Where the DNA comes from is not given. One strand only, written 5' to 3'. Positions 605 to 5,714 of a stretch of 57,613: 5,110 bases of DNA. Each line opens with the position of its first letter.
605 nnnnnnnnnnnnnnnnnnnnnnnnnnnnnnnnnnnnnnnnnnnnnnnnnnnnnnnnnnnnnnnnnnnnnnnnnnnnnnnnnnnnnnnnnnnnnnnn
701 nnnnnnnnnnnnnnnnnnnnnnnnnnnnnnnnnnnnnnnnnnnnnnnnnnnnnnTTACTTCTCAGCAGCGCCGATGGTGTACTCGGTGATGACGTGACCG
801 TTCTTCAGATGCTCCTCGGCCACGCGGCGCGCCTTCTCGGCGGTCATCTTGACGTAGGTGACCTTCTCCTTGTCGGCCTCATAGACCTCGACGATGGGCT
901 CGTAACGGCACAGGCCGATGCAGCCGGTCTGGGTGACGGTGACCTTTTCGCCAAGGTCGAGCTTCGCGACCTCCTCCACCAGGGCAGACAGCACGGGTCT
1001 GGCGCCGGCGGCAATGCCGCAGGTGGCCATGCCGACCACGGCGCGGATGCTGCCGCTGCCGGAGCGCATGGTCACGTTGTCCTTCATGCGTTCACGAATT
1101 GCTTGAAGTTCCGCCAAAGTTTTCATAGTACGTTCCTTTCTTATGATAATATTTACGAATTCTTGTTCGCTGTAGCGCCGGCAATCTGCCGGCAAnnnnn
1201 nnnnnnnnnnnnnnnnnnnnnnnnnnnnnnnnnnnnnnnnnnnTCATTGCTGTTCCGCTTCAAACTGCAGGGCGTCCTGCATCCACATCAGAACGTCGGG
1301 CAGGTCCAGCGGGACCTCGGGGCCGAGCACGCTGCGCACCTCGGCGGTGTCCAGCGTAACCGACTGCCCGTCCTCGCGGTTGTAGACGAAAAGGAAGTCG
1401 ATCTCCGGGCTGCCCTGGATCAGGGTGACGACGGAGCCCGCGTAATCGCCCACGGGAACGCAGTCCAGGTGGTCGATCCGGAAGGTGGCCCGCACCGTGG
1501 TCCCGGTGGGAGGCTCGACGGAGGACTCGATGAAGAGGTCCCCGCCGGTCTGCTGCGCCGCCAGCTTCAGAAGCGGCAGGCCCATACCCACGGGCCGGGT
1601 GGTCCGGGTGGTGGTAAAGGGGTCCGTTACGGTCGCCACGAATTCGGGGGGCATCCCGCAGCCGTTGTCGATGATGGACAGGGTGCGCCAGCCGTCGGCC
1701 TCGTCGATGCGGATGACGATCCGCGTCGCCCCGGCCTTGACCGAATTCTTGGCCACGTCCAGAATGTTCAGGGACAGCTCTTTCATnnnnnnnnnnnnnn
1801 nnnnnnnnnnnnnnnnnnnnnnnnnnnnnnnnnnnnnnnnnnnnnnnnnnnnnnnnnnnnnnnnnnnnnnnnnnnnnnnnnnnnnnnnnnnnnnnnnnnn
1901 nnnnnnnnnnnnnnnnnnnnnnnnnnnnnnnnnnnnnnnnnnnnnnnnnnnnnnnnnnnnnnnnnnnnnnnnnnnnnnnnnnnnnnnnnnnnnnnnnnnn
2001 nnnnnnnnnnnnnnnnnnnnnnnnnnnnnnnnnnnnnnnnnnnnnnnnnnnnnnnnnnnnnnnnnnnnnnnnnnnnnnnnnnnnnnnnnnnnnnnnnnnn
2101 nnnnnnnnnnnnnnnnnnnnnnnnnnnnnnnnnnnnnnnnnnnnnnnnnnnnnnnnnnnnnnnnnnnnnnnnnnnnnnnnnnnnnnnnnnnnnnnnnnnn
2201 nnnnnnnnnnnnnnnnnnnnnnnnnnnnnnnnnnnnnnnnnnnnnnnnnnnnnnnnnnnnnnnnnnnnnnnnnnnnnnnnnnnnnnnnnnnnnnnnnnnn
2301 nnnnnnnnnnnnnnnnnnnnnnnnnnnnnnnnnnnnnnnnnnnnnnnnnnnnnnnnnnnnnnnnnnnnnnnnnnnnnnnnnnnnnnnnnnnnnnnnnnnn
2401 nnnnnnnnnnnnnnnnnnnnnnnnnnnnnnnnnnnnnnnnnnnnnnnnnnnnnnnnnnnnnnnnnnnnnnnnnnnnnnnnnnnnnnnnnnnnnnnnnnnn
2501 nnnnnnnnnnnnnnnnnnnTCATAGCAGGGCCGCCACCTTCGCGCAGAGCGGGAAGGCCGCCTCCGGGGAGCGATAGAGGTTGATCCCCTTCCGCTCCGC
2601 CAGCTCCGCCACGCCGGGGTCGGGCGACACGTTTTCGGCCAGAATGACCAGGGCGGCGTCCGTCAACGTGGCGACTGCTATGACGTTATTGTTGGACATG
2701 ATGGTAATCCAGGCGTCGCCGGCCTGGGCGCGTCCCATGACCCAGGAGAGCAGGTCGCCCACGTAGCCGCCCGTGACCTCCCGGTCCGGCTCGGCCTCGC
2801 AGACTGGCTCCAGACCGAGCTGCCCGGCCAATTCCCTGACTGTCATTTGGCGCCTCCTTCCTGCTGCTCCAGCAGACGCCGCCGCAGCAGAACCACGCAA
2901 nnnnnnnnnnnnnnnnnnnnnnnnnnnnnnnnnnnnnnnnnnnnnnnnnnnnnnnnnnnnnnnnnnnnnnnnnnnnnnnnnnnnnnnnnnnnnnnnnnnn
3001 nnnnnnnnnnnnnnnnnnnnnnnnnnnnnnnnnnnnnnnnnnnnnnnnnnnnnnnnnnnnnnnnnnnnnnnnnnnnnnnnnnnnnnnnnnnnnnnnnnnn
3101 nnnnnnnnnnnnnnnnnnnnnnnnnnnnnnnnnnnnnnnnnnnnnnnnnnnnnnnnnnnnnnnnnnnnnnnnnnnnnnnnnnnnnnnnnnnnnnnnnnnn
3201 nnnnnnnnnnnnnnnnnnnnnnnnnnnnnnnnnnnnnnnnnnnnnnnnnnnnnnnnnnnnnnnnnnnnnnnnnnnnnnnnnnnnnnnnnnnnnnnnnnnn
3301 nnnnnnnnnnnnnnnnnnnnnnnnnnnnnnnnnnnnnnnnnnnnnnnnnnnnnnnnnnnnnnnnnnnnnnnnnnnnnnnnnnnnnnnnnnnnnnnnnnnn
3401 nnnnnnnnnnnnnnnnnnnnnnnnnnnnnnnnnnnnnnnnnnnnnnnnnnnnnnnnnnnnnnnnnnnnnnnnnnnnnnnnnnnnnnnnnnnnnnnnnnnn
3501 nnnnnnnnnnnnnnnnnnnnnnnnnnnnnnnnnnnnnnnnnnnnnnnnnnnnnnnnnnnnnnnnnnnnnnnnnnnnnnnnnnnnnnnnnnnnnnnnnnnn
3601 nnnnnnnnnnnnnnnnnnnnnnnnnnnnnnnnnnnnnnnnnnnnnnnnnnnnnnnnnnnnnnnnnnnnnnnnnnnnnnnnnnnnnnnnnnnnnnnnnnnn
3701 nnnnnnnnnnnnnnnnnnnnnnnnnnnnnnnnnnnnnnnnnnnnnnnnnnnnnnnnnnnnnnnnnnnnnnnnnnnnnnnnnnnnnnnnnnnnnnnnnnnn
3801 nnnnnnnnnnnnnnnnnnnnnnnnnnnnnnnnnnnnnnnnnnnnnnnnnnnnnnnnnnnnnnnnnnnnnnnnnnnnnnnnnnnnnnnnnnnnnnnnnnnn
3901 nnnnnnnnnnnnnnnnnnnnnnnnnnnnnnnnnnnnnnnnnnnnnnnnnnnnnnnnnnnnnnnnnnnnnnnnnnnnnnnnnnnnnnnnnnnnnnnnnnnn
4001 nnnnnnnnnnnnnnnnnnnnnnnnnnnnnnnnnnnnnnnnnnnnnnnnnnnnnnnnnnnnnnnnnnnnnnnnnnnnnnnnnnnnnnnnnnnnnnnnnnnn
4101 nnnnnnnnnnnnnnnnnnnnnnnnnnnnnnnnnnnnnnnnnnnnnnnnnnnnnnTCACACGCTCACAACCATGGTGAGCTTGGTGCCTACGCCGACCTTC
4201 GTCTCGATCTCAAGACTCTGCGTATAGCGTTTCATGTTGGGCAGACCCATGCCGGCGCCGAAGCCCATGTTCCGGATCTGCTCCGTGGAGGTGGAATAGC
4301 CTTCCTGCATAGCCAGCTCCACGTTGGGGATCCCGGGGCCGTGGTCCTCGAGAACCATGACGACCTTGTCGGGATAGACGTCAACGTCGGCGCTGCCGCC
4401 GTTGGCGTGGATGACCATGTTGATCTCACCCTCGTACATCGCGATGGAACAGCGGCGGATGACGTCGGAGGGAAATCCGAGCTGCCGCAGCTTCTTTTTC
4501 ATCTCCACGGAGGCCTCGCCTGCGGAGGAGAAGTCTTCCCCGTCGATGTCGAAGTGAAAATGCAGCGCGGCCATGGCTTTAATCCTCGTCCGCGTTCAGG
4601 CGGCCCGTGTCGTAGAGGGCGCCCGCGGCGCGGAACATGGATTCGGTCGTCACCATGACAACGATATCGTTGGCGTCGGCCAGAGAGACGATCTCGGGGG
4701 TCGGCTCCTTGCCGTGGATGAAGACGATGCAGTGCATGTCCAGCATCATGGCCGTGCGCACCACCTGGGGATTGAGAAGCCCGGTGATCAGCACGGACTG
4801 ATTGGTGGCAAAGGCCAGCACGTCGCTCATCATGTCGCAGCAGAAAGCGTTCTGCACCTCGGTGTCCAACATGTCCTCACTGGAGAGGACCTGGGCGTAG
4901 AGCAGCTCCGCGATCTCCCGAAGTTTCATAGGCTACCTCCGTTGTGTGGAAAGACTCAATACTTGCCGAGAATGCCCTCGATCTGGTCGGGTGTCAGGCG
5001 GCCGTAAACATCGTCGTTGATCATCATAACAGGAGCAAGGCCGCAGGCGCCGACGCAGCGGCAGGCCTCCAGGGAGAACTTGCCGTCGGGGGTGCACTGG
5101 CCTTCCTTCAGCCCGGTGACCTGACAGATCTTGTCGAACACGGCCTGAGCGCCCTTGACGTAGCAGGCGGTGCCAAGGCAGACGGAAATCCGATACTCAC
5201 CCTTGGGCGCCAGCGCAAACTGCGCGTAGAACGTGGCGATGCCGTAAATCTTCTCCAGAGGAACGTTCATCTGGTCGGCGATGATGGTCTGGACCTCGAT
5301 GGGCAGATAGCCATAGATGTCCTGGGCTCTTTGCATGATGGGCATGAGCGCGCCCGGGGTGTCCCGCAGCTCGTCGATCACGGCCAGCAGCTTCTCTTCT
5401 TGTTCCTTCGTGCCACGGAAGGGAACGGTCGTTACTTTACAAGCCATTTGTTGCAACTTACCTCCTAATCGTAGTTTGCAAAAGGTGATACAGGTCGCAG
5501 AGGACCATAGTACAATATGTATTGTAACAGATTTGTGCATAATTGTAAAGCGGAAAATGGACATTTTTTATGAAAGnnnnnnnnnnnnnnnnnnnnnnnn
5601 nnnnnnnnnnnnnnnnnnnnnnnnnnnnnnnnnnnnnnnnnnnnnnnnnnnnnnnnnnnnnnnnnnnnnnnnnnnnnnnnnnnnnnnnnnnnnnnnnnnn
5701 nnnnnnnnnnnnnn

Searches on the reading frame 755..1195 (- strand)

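Call 8: search_protein_families(library=pfam, proteins=[window:755-1195:-], max_evalue=0.01)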
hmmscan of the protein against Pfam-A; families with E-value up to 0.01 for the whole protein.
window:755-1195:- (146 aa): 1 family
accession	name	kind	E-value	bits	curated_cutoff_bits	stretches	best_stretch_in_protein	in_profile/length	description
PF01257.25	2Fe-2S_thioredx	-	0.00029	21.2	24.8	1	48-126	64-141/145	Thioredoxin-like [2Fe-2S] ferredoxin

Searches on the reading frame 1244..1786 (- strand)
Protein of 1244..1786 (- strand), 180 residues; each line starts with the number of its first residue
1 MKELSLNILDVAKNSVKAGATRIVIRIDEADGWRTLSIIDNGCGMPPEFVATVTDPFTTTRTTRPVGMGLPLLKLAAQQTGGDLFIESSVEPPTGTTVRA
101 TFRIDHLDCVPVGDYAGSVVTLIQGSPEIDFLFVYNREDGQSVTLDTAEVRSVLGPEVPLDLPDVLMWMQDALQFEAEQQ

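Call 8: search_protein_families(library=pfam, proteins=[window:1244-1786:-], max_evalue=0.01)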
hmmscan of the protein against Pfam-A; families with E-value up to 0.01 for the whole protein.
window:1244-1786:- (180 aa): 2 families
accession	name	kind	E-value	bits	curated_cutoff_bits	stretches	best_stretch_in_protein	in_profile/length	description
PF02518.31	HATPase_c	-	3.9e-16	59.9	26.4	1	8-104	10-109/111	Histidine kinase-, DNA gyrase B-, and HSP90-like ATPase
PF13589.12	HATPase_c_3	-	1.7e-06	28.5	25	1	8-54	7-54/137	Histidine kinase-, DNA gyrase B-, and HSP90-like ATPase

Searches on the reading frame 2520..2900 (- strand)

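Call 8: search_protein_families(library=pfam, proteins=[window:2520-2900:-], max_evalue=0.01)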
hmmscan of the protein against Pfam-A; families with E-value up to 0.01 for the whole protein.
window:2520-2900:- (126 aa): 1 family
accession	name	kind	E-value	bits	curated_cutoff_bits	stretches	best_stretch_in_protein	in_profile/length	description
PF07085.17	DRTGG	-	0.00024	21.3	25.2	1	55-120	35-100/105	DRTGG domain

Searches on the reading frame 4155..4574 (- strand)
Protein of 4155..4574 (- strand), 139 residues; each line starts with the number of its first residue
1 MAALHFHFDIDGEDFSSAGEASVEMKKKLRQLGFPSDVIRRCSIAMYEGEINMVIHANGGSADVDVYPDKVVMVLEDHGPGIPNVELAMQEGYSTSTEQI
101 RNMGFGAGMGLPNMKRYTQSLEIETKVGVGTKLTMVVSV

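Call 8: search_protein_families(library=pfam, proteins=[window:4155-4574:-], max_evalue=0.01)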
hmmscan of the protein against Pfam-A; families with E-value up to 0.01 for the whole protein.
window:4155-4574:- (139 aa): 2 families
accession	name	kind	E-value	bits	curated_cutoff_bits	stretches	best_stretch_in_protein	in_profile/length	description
PF02518.31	HATPase_c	-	3.6e-09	37.5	26.4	1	52-136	16-106/111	Histidine kinase-, DNA gyrase B-, and HSP90-like ATPase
PF13581.12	HATPase_c_2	-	8.1e-09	36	27.4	1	24-136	14-126/127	Histidine kinase-like ATPase domain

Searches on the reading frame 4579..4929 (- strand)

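Call 8: search_protein_families(library=pfam, proteins=[window:4579-4929:-], max_evalue=0.01)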
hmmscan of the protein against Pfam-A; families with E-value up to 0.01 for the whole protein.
window:4579-4929:- (116 aa): 2 families
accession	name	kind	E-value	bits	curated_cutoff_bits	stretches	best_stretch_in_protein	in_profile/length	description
PF07085.17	DRTGG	-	2e-08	34.5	25.2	1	5-104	1-101/105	DRTGG domain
PF02603.21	Hpr_kinase_N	-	0.0014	19.1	24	1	56-98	72-114/125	HPr Serine kinase N terminus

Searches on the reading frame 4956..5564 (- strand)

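Call 8: search_protein_families(library=pfam, proteins=[window:4956-5564:-], max_evalue=0.01)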
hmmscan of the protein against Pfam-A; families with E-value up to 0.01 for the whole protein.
window:4956-5564:- (202 aa): 1 family
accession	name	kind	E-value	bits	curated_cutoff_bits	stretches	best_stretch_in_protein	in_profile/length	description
PF01257.25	2Fe-2S_thioredx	-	1.3e-50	171.4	24.8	1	62-202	4-144/145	Thioredoxin-like [2Fe-2S] ferredoxin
